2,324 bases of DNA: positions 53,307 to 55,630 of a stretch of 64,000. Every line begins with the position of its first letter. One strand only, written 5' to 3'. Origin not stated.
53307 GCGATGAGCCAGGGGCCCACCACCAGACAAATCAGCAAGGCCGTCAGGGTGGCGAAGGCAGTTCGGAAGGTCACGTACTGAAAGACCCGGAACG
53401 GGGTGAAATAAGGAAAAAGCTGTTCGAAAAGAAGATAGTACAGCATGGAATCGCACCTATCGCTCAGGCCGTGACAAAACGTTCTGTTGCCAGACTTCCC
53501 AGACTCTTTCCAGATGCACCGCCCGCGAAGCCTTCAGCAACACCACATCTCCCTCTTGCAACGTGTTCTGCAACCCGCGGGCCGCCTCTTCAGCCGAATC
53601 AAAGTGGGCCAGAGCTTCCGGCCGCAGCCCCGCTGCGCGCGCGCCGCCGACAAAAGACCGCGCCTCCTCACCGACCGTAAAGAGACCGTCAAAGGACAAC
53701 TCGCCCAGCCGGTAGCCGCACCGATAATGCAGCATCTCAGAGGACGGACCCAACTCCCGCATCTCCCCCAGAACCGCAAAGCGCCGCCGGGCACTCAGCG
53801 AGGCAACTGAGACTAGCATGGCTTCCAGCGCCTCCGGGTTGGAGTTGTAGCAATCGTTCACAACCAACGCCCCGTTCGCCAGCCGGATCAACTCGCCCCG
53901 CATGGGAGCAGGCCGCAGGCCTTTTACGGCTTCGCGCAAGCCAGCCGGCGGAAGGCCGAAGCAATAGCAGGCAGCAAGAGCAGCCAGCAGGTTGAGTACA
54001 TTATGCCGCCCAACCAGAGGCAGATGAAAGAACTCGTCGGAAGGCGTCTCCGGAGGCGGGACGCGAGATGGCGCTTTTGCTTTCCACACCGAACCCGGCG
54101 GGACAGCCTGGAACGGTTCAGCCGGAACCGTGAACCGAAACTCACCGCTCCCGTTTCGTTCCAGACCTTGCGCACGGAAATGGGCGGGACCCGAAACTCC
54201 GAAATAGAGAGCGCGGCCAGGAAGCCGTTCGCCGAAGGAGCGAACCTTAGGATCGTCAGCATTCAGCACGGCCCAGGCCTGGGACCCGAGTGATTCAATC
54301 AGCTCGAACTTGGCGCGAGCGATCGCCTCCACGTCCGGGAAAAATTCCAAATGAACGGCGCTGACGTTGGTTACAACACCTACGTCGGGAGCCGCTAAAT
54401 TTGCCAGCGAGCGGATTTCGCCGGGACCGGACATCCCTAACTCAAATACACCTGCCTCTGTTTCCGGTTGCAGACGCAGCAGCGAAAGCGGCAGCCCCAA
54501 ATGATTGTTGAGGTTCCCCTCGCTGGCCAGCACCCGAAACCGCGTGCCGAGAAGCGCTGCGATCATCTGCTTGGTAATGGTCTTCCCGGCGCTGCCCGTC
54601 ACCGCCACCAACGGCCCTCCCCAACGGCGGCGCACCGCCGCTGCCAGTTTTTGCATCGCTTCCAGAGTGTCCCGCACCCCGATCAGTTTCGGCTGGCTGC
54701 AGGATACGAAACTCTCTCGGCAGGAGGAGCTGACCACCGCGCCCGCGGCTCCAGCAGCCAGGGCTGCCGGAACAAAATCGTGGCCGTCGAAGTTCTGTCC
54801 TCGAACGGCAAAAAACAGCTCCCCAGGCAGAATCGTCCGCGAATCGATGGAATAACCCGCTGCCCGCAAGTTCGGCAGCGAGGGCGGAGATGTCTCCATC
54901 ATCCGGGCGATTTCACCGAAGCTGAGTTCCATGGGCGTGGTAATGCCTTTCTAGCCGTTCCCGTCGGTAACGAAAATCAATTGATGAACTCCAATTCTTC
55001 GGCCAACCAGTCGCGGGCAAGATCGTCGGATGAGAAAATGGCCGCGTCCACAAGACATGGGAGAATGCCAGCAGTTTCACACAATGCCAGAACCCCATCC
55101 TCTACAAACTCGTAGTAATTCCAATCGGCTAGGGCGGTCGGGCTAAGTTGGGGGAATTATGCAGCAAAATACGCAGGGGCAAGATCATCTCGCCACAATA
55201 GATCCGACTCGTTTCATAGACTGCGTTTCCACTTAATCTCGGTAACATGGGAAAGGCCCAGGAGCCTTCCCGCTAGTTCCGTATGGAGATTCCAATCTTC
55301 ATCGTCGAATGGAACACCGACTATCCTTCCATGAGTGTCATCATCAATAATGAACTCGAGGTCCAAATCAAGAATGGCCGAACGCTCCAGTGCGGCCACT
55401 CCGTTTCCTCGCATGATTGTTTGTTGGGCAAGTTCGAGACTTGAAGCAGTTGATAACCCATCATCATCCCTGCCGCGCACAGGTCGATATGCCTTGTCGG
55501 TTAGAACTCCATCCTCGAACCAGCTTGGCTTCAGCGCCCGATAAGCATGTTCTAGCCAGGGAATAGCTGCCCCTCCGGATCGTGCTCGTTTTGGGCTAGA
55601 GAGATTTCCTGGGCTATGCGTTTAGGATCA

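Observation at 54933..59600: Low-GC 4.6-kb insertion splitting the essential dcw cluster between murF and murE, carrying an IS1595 transposase, orphan genes and a REP-flanked RAYT pseudogene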

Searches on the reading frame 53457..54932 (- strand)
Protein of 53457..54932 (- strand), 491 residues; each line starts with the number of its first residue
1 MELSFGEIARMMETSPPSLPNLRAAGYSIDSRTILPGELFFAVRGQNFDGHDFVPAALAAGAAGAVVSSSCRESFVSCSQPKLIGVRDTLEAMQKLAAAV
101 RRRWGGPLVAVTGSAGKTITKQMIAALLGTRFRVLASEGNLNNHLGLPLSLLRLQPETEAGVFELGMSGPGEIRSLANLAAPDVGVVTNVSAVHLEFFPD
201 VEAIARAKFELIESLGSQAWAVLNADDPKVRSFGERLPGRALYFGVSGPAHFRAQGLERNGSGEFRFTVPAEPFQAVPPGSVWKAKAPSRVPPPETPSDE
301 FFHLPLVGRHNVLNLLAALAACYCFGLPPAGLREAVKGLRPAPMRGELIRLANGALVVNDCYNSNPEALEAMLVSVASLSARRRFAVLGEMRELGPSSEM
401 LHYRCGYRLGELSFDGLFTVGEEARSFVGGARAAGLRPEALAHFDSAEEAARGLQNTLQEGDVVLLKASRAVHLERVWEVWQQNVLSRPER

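Call 6: search_protein_families(library=pfam, proteins=[window:53457-54932:-], max_evalue=0.01)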
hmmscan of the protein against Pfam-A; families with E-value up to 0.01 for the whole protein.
window:53457-54932:- (491 aa): 3 families
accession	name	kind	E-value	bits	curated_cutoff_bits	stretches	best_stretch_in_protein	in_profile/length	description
PF08245.18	Mur_ligase_M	-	3.2e-41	141.9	24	1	111-322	1-200/200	Mur ligase middle domain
PF02875.26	Mur_ligase_C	-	2e-20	74.3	28.4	1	345-470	2-127/127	Mur ligase, glutamate ligase domain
PF01225.30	Mur_ligase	-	6.7e-09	36.4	21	1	26-99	4-93/95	Mur ligase family, catalytic domain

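Call 8: search_protein_families(library=ncbifam, proteins=[window:53457-54932:-], max_evalue=0.01)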
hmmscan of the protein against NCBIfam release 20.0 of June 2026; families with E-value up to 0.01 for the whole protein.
window:53457-54932:- (491 aa): 22 families
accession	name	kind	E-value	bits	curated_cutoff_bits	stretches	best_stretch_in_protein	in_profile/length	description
NF008896.0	PRK11929.1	equivalog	1.2e-117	394.1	1023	1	21-482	524-957/965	bifunctional UDP-N-acetylmuramoyl-L-alanyl-D-glutamate--2,6-diaminopimelate ligase MurE/UDP-N-acetylmuramoyl-tripeptide--D-alanyl-D-alanine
TIGR01143.1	murF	subfamily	8.2e-115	384.1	288.6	2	29-274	1-243/418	UDP-N-acetylmuramoyl-tripeptide--D-alanyl-D-alanine ligase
NF010693.0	PRK14093.1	equivalog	1.5e-76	258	544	2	20-232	24-234/479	UDP-N-acetylmuramoylalanyl-D-glutamyl-2,6-diaminopimelate--D-alanyl-D-alanine ligase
NF008041.0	PRK10773.1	equivalog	7.5e-68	229.3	551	2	26-242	26-236/453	UDP-N-acetylmuramoyl-tripeptide--D-alanyl-D-alanine ligase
NF008897.0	PRK11930.1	equivalog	4.1e-59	200.4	804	2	5-219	5-220/822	bifunctional UDP-N-acetylmuramoyl-tripeptide:D-alanyl-D-alanine ligase/alanine racemase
NF001124.0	PRK00139.1-2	equivalog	1.1e-34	120.1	476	3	20-131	24-134/500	UDP-N-acetylmuramoyl-L-alanyl-D-glutamate--2,6-diaminopimelate ligase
TIGR01085.1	murE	subfamily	1.4e-34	119.8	257.3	2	183-389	179-365/472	UDP-N-acetylmuramyl-tripeptide synthetase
NF001126.0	PRK00139.1-4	equivalog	1.2e-32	113.2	373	3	27-129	26-127/486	UDP-N-acetylmuramoyl-L-alanyl-D-glutamate--2,6-diaminopimelate ligase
NF001123.0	PRK00139.1-1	equivalog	7.2e-29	100.8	586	2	21-234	17-248/493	UDP-N-acetylmuramoyl-L-alanyl-D-glutamate--2,6-diaminopimelate ligase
TIGR01087.1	murD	equivalog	1.6e-21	76.9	211.95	1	105-377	103-339/441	UDP-N-acetylmuramoyl-L-alanine--D-glutamate ligase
NF053645.1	pMurC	equivalog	1.6e-18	66.7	560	2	107-247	103-246/492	pseudomurein biosynthesis peptide ligase pMurC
NF010623.0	PRK14016.1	subfamily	4.4e-17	61.5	877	1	180-390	564-767/871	cyanophycin synthetase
TIGR02068.2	cya_phycin_syn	equivalog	1.9e-16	59.2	850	2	179-247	562-632/862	cyanophycin synthetase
TIGR01082.1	murC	equivalog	2e-16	60.1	335.1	1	181-379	167-340/449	UDP-N-acetylmuramate--L-alanine ligase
NF010628.0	PRK14022.1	equivalog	8.4e-14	51.1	536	2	183-390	202-375/483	UDP-N-acetylmuramoyl-L-alanyl-D-glutamate--L-lysine ligase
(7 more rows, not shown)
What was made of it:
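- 53457..54932 (-): murF, intact; the first dcw gene downstream of the spacer. Pfam Mur_ligase N/M/C domains and TIGR01143 at 384 bits (calls 6, 8).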

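Call 16: find_encoding_contigs(protein=window:53457-54932:-, flank=10000, max_places=10)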
Protein window:53457-54932:- (491 aa): 5 contigs read that carry it; 5 places shown.
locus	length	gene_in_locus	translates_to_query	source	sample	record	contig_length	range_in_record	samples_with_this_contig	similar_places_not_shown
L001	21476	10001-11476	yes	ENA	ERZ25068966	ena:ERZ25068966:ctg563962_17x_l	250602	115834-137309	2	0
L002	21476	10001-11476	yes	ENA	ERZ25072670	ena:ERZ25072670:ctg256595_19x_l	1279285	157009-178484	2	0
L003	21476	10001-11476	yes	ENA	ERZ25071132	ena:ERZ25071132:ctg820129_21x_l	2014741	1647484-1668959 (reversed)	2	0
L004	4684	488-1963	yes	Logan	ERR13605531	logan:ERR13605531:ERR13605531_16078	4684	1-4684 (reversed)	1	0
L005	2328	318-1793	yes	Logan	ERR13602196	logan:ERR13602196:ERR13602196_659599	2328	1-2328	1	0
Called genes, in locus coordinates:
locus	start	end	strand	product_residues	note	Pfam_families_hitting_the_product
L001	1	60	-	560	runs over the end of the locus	PF02776:TPP_enzyme_N, PF00205:TPP_enzyme_M, PF02775:TPP_enzyme_C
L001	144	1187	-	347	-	PF00670:AdoHcyase_NAD (weak), PF02826:2-Hacid_dh_C (weak), PF03807:F420_oxidored (weak), PF07991:KARI_N, PF01450:KARI_C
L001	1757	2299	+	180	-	PF02834:LigT_PEase (faint), PF13563:2_5_RNA_ligase2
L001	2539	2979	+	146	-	PF02381:MraZ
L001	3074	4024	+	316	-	PF01795:Methyltransf_5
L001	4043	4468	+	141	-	PF04999:FtsL (weak)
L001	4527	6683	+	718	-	PF03717:PBP_dimer, PF03793:PASTA (faint), PF00905:Transpeptidase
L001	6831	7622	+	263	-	PF01225:Mur_ligase, PF08245:Mur_ligase_M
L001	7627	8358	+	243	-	PF08245:Mur_ligase_M (weak), PF02875:Mur_ligase_C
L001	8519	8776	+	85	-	PF01797:Y1_Tnp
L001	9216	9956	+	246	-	-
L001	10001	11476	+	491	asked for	PF01225:Mur_ligase, PF08245:Mur_ligase_M, PF02875:Mur_ligase_C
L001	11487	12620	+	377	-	PF10555:MraY_sig1 (weak), PF00953:Glycos_transf_4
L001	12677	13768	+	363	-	PF01098:FTSW_RODA_SPOVE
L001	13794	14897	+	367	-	PF03033:Glyco_transf_28, PF04101:Glyco_tran_28_C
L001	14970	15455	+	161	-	PF00903:Glyoxalase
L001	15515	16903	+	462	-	PF01225:Mur_ligase, PF08245:Mur_ligase_M, PF02875:Mur_ligase_C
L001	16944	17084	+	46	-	-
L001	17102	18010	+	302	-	PF01565:FAD_binding_4, PF02873:MurB_C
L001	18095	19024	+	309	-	PF08478:POTRA_1, PF03799:FtsQ_DivIB_C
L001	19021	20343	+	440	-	PF02491:SHS2_FTSA, PF06723:MreB_Mbl, PF14450:FtsA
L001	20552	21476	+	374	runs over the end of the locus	PF00091:Tubulin, PF12327:FtsZ_C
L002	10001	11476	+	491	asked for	PF01225:Mur_ligase, PF08245:Mur_ligase_M, PF02875:Mur_ligase_C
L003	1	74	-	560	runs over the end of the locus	PF02776:TPP_enzyme_N, PF00205:TPP_enzyme_M, PF02775:TPP_enzyme_C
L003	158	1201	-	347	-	PF00670:AdoHcyase_NAD (weak), PF02826:2-Hacid_dh_C (weak), PF03807:F420_oxidored (weak), PF07991:KARI_N, PF01450:KARI_C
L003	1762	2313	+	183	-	PF02834:LigT_PEase (faint), PF13563:2_5_RNA_ligase2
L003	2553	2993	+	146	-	PF02381:MraZ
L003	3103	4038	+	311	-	PF01795:Methyltransf_5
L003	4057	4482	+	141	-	PF04999:FtsL (weak)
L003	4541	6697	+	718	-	PF03717:PBP_dimer, PF03793:PASTA (faint), PF00905:Transpeptidase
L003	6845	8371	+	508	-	PF01225:Mur_ligase, PF08245:Mur_ligase_M, PF02875:Mur_ligase_C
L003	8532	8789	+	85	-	PF01797:Y1_Tnp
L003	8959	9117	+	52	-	-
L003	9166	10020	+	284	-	-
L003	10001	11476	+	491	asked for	PF01225:Mur_ligase, PF08245:Mur_ligase_M, PF02875:Mur_ligase_C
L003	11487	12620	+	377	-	PF10555:MraY_sig1 (weak), PF00953:Glycos_transf_4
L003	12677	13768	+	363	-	PF01098:FTSW_RODA_SPOVE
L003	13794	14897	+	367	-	PF03033:Glyco_transf_28, PF04101:Glyco_tran_28_C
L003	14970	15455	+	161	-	PF00903:Glyoxalase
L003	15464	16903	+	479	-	PF01225:Mur_ligase, PF08245:Mur_ligase_M, PF02875:Mur_ligase_C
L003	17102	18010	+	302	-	PF01565:FAD_binding_4, PF02873:MurB_C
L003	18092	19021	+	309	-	PF08478:POTRA_1, PF03799:FtsQ_DivIB_C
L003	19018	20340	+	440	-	PF02491:SHS2_FTSA, PF06723:MreB_Mbl, PF14450:FtsA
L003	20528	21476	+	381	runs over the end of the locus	PF00091:Tubulin, PF12327:FtsZ_C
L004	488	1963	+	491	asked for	PF01225:Mur_ligase, PF08245:Mur_ligase_M, PF02875:Mur_ligase_C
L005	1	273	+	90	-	?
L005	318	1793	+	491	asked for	PF01225:Mur_ligase, PF08245:Mur_ligase_M, PF02875:Mur_ligase_C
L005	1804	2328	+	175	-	?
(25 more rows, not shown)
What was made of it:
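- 53457..54932 (-): The identical protein is found on contigs L001-L005 (call 16).
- On RAYT (REP-associated tyrosine transposase): Same site in the window and L001-L003 (call 16).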

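Call 44: find_related_loci(query=window:53457-54932:-, collection=metagenome_contigs, flank=7000)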
Query window:53457-54932:- (491 aa) in metagenome_contigs; peptide patterns used: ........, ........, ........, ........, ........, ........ (x = any residue, [..] = any of these).
500 stretches matched a pattern; 309 encode a relative of the query (tblastn E <= 1e-3); the best 80 are kept; 80 distinct loci.
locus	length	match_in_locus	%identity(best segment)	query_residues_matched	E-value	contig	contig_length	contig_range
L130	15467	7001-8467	65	1-489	0e+0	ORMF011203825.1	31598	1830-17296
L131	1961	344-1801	62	1-482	0e+0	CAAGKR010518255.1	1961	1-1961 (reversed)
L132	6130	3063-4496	63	1-479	2e-169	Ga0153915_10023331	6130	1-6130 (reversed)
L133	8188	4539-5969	63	1-479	2e-167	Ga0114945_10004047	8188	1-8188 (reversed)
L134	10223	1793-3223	60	1-478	3e-167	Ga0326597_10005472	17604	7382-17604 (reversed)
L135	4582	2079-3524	63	1-479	9e-170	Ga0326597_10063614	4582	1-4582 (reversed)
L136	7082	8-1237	65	80-489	2e-152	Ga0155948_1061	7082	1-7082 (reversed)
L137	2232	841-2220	48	1-485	9e-137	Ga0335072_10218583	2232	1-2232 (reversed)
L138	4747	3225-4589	47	1-482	1e-126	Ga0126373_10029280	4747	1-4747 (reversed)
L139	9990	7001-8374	47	1-488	7e-125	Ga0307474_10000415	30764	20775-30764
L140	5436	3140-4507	46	1-482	3e-125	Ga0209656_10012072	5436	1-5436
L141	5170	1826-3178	48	1-481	5e-125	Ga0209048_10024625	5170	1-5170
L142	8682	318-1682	48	1-482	4e-124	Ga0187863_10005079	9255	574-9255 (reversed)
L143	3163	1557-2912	48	1-482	3e-128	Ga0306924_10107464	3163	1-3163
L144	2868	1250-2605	46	1-482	6e-129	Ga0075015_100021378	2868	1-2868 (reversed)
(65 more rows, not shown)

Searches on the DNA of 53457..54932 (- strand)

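Call 46: search_rna_families(sources=[L130, L132, L134, L135, L176, L179, L192, L006, L001, L002, L003], threshold=gathering)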
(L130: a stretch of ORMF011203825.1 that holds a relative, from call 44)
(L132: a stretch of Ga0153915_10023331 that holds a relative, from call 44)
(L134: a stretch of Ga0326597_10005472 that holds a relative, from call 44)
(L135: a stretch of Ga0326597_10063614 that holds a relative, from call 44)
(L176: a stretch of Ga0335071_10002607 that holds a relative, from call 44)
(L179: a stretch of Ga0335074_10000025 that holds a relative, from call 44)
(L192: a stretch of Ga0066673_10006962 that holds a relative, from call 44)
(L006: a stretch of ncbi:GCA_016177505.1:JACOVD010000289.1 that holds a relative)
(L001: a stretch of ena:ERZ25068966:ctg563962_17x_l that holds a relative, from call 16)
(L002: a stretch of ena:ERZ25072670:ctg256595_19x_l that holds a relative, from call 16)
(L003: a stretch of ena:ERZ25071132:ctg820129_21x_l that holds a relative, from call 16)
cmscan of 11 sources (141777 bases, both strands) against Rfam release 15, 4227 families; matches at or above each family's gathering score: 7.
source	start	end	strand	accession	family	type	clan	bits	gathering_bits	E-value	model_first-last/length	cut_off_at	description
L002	8463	8508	+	RF01687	Acido-Lenti-1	Gene; sRNA;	-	43.8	37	2.8e-06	1-46/46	no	Acido-Lenti-1 RNA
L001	8427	8473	-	RF01687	Acido-Lenti-1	Gene; sRNA;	-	41.4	37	1.3e-05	1-46/46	no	Acido-Lenti-1 RNA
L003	8440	8486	-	RF01687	Acido-Lenti-1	Gene; sRNA;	-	41.4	37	1.3e-05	1-46/46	no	Acido-Lenti-1 RNA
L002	7866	7912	-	RF01687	Acido-Lenti-1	Gene; sRNA;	-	38.7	37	6.7e-05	1-46/46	no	Acido-Lenti-1 RNA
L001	9033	9078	+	RF01687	Acido-Lenti-1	Gene; sRNA;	-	38.4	37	8.4e-05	1-46/46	no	Acido-Lenti-1 RNA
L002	9033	9078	+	RF01687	Acido-Lenti-1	Gene; sRNA;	-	38.4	37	8.4e-05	1-46/46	no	Acido-Lenti-1 RNA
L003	9037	9082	+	RF01687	Acido-Lenti-1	Gene; sRNA;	-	38.4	37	8.4e-05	1-46/46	no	Acido-Lenti-1 RNA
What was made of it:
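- Tried and rejected: The spacers of 96-235 bp in the closest metagenome relatives hold no unit (call 46).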

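Call 87: search_rna_families(sources=[L147, L148, L152, L155, L159, L164, L174, L179, L205], threshold=gathering)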
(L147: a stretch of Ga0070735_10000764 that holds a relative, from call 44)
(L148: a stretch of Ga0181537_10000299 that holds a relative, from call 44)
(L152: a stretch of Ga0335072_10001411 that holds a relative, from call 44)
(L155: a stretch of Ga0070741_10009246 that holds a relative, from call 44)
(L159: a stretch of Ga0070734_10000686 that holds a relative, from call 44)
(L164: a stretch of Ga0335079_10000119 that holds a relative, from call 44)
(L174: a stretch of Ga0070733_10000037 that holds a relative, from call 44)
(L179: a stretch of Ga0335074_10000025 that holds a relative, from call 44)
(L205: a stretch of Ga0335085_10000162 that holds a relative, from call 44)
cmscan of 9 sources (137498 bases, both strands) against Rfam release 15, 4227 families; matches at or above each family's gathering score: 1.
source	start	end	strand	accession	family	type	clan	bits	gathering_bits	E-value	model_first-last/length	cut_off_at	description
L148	13301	13396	+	RF01999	group-II-D1D4-2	Intron;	CL00102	58.5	36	7.3e-09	1-118/118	no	Group II catalytic intron D1-D4-2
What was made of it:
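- Tried and rejected: Acido-Lenti-1 was absent from 137 kb of dcw regions of more distant Acidobacteria (call 87).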

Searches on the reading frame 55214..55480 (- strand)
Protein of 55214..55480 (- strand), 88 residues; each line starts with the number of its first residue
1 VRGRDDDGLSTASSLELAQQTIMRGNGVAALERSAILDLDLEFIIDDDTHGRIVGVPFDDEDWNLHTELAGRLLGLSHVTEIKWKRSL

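Call 6: search_protein_families(library=pfam, proteins=[window:55214-55480:-], max_evalue=0.01)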
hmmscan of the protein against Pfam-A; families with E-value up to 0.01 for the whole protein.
window:55214-55480:- (88 aa): 0 families

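Call 8: search_protein_families(library=ncbifam, proteins=[window:55214-55480:-], max_evalue=0.01)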
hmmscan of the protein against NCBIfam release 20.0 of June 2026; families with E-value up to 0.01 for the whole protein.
window:55214-55480:- (88 aa): 0 families

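Call 15: search_protein_families(library=pfam, proteins=[window:55214-55480:-], max_evalue=10)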
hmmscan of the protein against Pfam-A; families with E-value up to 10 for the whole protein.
window:55214-55480:- (88 aa): 0 families

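Call 31: search_protein_families(library=padloc, proteins=[window:55214-55480:-], max_evalue=1)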
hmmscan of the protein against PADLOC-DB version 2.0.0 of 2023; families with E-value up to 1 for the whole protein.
window:55214-55480:- (88 aa): 0 families

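Call 32: search_protein_families(library=phrogs, proteins=[window:55214-55480:-], max_evalue=1)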
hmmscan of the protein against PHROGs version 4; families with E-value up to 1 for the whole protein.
window:55214-55480:- (88 aa): 1 family
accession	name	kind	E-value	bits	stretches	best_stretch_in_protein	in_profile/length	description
phrog_37137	-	unknown function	0.29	12.4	1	40-73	27-60/87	-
